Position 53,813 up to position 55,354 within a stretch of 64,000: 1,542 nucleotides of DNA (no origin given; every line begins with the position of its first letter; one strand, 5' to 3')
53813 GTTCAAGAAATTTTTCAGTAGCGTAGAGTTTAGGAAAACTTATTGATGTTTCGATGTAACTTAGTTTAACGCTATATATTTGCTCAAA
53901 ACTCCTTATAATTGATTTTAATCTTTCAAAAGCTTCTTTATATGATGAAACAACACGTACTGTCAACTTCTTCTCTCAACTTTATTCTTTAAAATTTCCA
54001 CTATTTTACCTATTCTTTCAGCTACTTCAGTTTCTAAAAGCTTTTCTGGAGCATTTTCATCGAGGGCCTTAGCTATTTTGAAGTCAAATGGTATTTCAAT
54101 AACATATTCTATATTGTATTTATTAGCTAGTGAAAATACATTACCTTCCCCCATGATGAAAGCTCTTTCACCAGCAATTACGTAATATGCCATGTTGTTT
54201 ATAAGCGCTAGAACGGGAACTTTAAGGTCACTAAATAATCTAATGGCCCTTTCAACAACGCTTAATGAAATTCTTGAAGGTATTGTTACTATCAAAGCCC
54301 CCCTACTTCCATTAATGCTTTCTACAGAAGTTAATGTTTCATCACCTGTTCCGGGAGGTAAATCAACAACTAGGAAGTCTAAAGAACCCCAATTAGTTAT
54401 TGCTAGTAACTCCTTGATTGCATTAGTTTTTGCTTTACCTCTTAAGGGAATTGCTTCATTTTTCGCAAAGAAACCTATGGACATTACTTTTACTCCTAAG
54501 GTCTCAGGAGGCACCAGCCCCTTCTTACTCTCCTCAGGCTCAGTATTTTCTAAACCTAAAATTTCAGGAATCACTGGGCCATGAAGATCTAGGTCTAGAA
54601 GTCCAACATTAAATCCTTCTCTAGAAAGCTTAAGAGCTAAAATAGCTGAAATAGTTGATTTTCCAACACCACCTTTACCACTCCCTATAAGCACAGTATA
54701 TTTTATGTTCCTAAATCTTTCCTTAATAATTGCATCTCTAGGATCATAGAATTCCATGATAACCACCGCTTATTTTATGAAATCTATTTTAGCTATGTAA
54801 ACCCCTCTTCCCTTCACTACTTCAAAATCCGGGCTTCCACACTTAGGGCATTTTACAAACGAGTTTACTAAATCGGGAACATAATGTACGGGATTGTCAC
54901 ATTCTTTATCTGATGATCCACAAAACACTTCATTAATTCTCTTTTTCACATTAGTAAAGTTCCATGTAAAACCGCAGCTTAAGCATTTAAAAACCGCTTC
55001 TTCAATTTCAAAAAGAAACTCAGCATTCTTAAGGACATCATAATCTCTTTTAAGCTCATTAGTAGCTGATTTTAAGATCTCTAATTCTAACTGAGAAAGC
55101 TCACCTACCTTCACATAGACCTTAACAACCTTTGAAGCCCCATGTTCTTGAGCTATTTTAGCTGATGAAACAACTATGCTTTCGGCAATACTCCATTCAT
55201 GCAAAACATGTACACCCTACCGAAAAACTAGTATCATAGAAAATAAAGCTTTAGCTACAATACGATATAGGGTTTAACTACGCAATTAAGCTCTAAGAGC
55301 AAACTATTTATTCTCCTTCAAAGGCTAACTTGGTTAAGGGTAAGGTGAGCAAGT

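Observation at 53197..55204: hypA + MinD-type hypB operon extended by two tandem ParB/Srx-fold mini-proteins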

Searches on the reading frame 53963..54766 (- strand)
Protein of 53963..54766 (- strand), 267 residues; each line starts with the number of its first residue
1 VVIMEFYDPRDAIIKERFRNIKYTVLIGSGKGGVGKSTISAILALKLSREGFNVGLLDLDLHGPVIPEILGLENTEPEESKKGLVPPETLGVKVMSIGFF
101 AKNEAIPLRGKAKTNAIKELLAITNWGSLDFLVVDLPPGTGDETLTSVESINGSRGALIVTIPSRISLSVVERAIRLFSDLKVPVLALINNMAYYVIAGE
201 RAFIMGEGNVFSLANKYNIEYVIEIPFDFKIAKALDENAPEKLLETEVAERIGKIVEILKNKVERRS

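Call 3: search_protein_families(library=pfam, proteins=[window:53963-54766:-], max_evalue=1)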
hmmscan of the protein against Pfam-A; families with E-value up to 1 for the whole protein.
window:53963-54766:- (267 aa): 11 families
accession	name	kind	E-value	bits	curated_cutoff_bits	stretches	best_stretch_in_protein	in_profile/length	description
PF10609.15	ParA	-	1.6e-71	241.1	27.1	1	20-256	1-242/246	NUBPL iron-transfer P-loop NTPase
PF01656.29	CbiA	-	2.3e-11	44.2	25.4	1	26-197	2-80/125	CobQ/CobB/MinD/ParA nucleotide binding domain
PF09140.17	MipZ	-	5.9e-08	32.8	20.7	1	24-142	2-112/262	ATPase MipZ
PF02374.21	ArsA_ATPase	-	8.2e-08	32.2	24.3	1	25-60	3-38/305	Anion-transporting ATPase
PF13614.12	AAA_31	-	6.1e-06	26.7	27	1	25-61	4-40/177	AAA domain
PF16575.11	CLP1_P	-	0.00097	19.4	26.6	1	30-61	1-32/188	mRNA cleavage and polyadenylation factor CLP1 P-loop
PF20720.3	nSTAND3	-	0.0027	17.8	27.2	1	23-54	17-48/155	Novel STAND NTPase 3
PF06414.18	Zeta_toxin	-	0.013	15.4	22.3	1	25-79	18-71/199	Zeta toxin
PF03308.22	MeaB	-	0.095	12.1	23.1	1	29-61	39-71/273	Methylmalonyl Co-A mutase-associated GTPase MeaB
PF01583.26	APS_kinase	-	0.12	12.8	21.1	1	27-60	6-39/152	Adenylylsulphate kinase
PF06564.18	CBP_BcsQ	-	0.22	11.5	21.3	1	31-60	10-39/234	Cellulose biosynthesis protein BcsQ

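Call 4: search_protein_families(library=ncbifam, proteins=[window:53963-54766:-], max_evalue=1)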
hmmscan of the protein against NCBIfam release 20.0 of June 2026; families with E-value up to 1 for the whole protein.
window:53963-54766:- (267 aa): 30 families (the best 25 are shown)
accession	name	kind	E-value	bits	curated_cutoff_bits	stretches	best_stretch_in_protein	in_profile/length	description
NF041136.1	MrpORP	equivalog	4.7e-67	226.8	450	1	19-263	2-252/365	iron-sulfur cluster carrier protein MrpORP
NF008669.0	PRK11670.1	equivalog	6.6e-49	166.7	348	1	19-246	104-334/369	iron-sulfur cluster carrier protein ApbC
TIGR01969.1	minD_arch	subfamily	5.9e-11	42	201.75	1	24-191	2-168/251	cell division ATPase MinD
TIGR01968.1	minD_bact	equivalog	3.2e-09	36.5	212.9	1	25-74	4-53/261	septum site-determining protein MinD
NF047398.1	AAA_KGGVGR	domain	1.1e-08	35.7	90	1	25-80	5-57/190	KGGVGR-motif variant AAA ATPase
NF041546.1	ParA_partition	equivalog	2.4e-08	33.8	180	1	28-61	5-38/203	ParA family partition ATPase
TIGR03815.1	CpaE_hom_Actino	equivalog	1.2e-06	27.9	154.45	1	24-149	113-243/340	septum site-determining protein Ssd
TIGR00345.1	GET3_arsA_TRC40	subfamily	2e-05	24.3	135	1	29-57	3-31/299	TRC40/GET3/ArsA family transport-energizing ATPase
NF053622.1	ATPseBagAMYCTU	equivalog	2.4e-05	24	400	1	26-61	10-45/325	ATPase BagA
TIGR01007.1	eps_fam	subfamily_domain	6.1e-05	22.6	108.05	1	24-74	19-69/204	polysaccharide biosynthesis tyrosine autokinase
TIGR03371.1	cellulose_yhjQ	equivalog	7.2e-05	22.4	157.85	1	24-63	3-42/246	cellulose biosynthesis protein BcsQ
NF040564.1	SCO2523_fam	equivalog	9.7e-05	21.8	200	1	27-84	5-62/305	SCO2523 family variant P-loop protein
TIGR04291.1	arsen_driv_ArsA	equivalog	0.00018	20.4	650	1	20-56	317-353/565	arsenical pump-driving ATPase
NF008079.0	PRK10818.1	equivalog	0.00038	19.9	508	1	25-71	5-51/270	septum site-determining protein MinD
NF041417.1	ArsA_halo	exception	0.00074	18.3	800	1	25-57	335-367/617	arsenical pump-driving ATPase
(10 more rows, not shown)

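Call 10: find_encoding_contigs(protein=window:53963-54766:-, flank=10000)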
Protein window:53963-54766:- (267 aa): no gene with exactly this product is on record in the collection.

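Call 48: search_solved_structures(query=window:53963-54766:-, max_evalue=1e-10, show_alignments=1)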
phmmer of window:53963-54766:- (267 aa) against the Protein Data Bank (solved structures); distinct sequences matched with E-value up to 1e-10: 5.
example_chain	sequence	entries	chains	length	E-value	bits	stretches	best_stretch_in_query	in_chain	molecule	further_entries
3kb1_A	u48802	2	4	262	3e-53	184.2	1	11-237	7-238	Nucleotide-binding protein | Iron-sulfur cluster carrier protein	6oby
2ph1_A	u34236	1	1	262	2.7e-49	171.3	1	11-240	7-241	Nucleotide-binding protein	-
3vx3_A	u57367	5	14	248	1.4e-47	165.6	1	6-254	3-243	ATPase involved in chromosome partitioning, ParA/MinD family, Mrp homolog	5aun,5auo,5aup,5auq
8zkc_A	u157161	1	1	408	1.9e-41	145.6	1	19-244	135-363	Iron-sulfur cluster carrier protein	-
6g2g_A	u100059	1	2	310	2e-33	119.3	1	20-231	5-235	Cytosolic Fe-S cluster assembly factor CFD1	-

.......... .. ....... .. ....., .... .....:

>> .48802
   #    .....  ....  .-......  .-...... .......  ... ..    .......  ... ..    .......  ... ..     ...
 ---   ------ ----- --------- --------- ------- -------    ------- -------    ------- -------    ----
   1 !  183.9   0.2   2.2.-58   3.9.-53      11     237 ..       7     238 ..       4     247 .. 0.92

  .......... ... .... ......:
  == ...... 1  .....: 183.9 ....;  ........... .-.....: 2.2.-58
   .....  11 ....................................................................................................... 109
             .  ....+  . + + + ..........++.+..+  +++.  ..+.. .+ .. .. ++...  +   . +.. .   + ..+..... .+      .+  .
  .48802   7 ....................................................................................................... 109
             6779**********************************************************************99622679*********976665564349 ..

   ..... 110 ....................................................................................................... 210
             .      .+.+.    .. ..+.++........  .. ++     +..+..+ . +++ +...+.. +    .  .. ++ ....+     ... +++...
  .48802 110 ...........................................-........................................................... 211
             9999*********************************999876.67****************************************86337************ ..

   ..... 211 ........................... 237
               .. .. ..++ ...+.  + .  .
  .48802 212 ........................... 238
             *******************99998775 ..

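Call 76: search_solved_structures(query=window:53963-54766:-, max_evalue=1e-40, show_alignments=3)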
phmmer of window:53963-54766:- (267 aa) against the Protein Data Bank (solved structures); distinct sequences matched with E-value up to 1e-40: 4.
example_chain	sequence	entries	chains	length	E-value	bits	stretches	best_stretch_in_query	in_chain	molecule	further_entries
3kb1_A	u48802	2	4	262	3e-53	184.2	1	11-237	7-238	Nucleotide-binding protein | Iron-sulfur cluster carrier protein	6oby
2ph1_A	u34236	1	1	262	2.7e-49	171.3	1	11-240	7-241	Nucleotide-binding protein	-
3vx3_A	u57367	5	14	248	1.4e-47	165.6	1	6-254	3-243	ATPase involved in chromosome partitioning, ParA/MinD family, Mrp homolog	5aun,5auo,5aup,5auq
8zkc_A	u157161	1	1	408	1.9e-41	145.6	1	19-244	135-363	Iron-sulfur cluster carrier protein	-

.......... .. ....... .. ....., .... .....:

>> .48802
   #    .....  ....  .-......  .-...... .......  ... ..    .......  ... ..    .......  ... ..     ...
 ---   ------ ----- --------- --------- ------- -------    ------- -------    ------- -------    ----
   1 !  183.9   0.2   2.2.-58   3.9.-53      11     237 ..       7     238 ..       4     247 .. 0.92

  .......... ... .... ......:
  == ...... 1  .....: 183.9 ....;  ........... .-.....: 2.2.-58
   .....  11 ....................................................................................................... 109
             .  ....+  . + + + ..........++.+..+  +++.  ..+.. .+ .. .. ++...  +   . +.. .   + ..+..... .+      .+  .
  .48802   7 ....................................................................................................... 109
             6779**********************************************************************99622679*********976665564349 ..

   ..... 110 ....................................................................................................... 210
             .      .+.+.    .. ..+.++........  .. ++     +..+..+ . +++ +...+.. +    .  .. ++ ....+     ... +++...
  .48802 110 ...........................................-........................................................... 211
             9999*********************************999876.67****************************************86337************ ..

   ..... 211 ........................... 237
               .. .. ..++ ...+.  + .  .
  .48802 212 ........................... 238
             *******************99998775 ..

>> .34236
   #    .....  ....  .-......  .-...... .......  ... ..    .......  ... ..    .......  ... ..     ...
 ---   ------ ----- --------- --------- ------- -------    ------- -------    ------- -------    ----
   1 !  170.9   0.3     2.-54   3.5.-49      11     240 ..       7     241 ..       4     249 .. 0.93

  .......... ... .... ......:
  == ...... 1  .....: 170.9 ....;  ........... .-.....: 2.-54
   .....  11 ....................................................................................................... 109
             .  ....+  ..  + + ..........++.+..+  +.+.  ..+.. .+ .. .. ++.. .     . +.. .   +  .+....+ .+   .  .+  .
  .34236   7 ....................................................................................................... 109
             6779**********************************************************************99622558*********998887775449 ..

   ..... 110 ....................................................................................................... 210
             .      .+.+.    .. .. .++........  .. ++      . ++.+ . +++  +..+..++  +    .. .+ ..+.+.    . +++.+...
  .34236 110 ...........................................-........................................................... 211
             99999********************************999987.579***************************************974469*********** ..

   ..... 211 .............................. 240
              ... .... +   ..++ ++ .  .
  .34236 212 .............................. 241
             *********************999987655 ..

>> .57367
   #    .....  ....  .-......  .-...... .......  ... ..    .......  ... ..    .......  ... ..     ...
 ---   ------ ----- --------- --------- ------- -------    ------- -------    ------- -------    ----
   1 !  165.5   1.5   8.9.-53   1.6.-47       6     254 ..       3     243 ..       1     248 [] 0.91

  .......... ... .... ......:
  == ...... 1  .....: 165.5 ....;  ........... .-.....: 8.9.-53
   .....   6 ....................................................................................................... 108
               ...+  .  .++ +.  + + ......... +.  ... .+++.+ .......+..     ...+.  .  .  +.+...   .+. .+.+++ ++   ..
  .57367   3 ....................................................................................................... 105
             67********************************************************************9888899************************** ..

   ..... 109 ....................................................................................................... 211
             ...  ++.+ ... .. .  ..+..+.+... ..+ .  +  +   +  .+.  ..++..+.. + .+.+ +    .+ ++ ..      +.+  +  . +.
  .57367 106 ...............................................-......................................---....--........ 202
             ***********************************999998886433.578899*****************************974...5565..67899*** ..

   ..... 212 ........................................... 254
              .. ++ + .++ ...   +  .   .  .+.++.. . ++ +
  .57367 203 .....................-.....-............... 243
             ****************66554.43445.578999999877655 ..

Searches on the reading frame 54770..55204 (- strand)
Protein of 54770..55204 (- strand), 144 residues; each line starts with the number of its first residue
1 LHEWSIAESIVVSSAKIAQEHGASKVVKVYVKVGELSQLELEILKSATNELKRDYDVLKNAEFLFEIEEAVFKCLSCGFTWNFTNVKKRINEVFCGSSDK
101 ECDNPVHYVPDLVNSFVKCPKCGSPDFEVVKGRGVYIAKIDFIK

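Call 3: search_protein_families(library=pfam, proteins=[window:54770-55204:-], max_evalue=1)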
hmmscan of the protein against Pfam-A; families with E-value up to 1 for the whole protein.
window:54770-55204:- (144 aa): 19 families
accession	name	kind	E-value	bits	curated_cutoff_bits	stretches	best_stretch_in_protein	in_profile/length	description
PF01155.25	HypA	-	3.9e-25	88.5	28.9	1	1-141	1-111/112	Hydrogenase/urease nickel incorporation, metallochaperone, hypA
PF01873.23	eIF-5_eIF-2B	-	0.0022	18.3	27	1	111-137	82-108/117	Domain found in IF2B/IF5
PF16988.10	Vps36-NZF-N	-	0.014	15.2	27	1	48-92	18-54/65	Vacuolar protein sorting 36 NZF-N zinc-finger domain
PF14354.12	Lar_restr_allev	-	0.021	15.5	28.6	0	94-127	8-37/58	Restriction alleviation protein Lar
PF01096.23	Zn_ribbon_TFIIS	-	0.023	14.9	21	0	71-81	28-38/39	Transcription factor S-II (TFIIS)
PF21344.3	Zn_ribbon_LysW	-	0.024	14.7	27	1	102-131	6-35/46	Alpha-aminoadipate carrier protein LysW-like, globular domain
PF02207.25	zf-UBR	-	0.055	14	25.2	1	65-126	6-58/69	Putative zinc finger in N-recognin (UBR box)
PF13248.11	Zn_ribbon_3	-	0.059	13.3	27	1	116-129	2-16/26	zinc-ribbon domain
PF03803.21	Scramblase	-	0.063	13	25.4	1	39-89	116-165/221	Scramblase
PF12760.12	Zn_ribbon_IS1595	-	0.11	12.9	25.4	0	116-135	19-37/46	Transposase zinc-ribbon domain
PF23451.1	Zn_ribbon_PaaD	-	0.13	12.4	27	1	116-134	14-32/53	PaaD zinc beta ribbon domain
PF08271.17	Zn_Ribbon_TF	-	0.14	12.2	29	1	118-130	2-14/43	TFIIB zinc-binding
PF19769.4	CPxCG_zf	-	0.16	12.2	27.2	0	53-89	8-41/183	CPxCG-related zinc finger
PF07282.18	Cas12f1-like_TNB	-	0.18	12.4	26.3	0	70-82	39-51/60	Cas12f1-like, TNB domain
PF19134.6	DUF5817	-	0.23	11.9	31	0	72-90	22-40/57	Domain of unknown function (DUF5817)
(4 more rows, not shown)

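Call 4: search_protein_families(library=ncbifam, proteins=[window:54770-55204:-], max_evalue=1)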
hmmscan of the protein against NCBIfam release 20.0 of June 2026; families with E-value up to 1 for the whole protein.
window:54770-55204:- (144 aa): 20 families
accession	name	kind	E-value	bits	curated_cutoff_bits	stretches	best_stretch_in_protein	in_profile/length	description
NF003008.0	PRK03824.1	equivalog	8.1e-42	142.3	125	1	1-141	1-132/135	hydrogenase nickel incorporation protein HypA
TIGR00100.1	hypA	equivalog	1.3e-17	63.9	88.1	1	1-141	1-112/116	hydrogenase maturation nickel metallochaperone HypA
NF001976.0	PRK00762.1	equivalog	2.2e-17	63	146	1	1-141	1-117/124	hydrogenase maturation nickel metallochaperone HypA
NF001839.0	PRK00564.1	equivalog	8.9e-16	58.1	112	2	1-87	1-87/117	hydrogenase/urease nickel incorporation protein HypA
NF002979.0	PRK03681.1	subfamily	2.6e-07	30.8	121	2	1-80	1-79/116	hydrogenase/urease nickel incorporation protein HypA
NF009046.0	PRK12380.1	subfamily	0.00012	22.4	113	1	1-79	1-78/113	hydrogenase/urease nickel incorporation protein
NF047912.1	ECs_2282_CxxC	subfamily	0.00038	20.3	37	1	117-129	3-15/60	ECs_2282 family putative zinc-binding protein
NF003067.0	PRK03988.1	equivalog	0.00094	19.1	129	1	111-137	97-123/138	translation initiation factor IF-2 subunit beta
TIGR04165.1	methano_modCys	hypoth_equivalog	0.0015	18.8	60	1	118-130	9-21/50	TIGR04165 family Cys-rich peptide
TIGR00311.1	aIF-2beta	equivalog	0.0023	17.8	137.65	1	109-139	90-120/133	translation initiation factor IF-2 subunit beta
NF008993.0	PRK12336.1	equivalog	0.0082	15.5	243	1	109-138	92-121/203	translation initiation factor IF-2 subunit beta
NF045720.1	rubredox_RCKP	subfamily_domain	0.021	14.4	45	1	70-80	2-12/34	RCKP-type rubredoxin-like domain-containing protein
NF001607.0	PRK00398.1-4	equivalog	0.031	14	89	0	67-83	5-21/53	DNA-directed RNA polymerase subunit P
NF041070.1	carrier_LysW_Arch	domain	0.032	14.3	75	1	100-132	6-38/57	alpha-aminoadipate/glutamate carrier protein LysW/ArgW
NF003214.0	PRK04179.1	equivalog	0.064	13.2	71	0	116-132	17-33/62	50S ribosomal protein L37e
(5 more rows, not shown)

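Call 49: search_solved_structures(query=window:54770-55204:-, max_evalue=0.001, show_alignments=1)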
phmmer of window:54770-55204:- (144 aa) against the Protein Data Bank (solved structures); distinct sequences matched with E-value up to 0.001: 3.
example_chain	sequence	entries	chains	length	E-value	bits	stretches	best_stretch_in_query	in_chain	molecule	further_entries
3a43_A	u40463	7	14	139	1.2e-30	109.3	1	1-141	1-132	Hydrogenase nickel incorporation protein hypA | Probable hydrogenase nickel incorporation protein HypA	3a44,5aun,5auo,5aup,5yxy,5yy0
6g81_A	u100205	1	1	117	0.00023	24.1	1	1-80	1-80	Hydrogenase maturation factor HypA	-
2kdx_A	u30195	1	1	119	0.00024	24.1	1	1-80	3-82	Hydrogenase/urease nickel incorporation protein hypA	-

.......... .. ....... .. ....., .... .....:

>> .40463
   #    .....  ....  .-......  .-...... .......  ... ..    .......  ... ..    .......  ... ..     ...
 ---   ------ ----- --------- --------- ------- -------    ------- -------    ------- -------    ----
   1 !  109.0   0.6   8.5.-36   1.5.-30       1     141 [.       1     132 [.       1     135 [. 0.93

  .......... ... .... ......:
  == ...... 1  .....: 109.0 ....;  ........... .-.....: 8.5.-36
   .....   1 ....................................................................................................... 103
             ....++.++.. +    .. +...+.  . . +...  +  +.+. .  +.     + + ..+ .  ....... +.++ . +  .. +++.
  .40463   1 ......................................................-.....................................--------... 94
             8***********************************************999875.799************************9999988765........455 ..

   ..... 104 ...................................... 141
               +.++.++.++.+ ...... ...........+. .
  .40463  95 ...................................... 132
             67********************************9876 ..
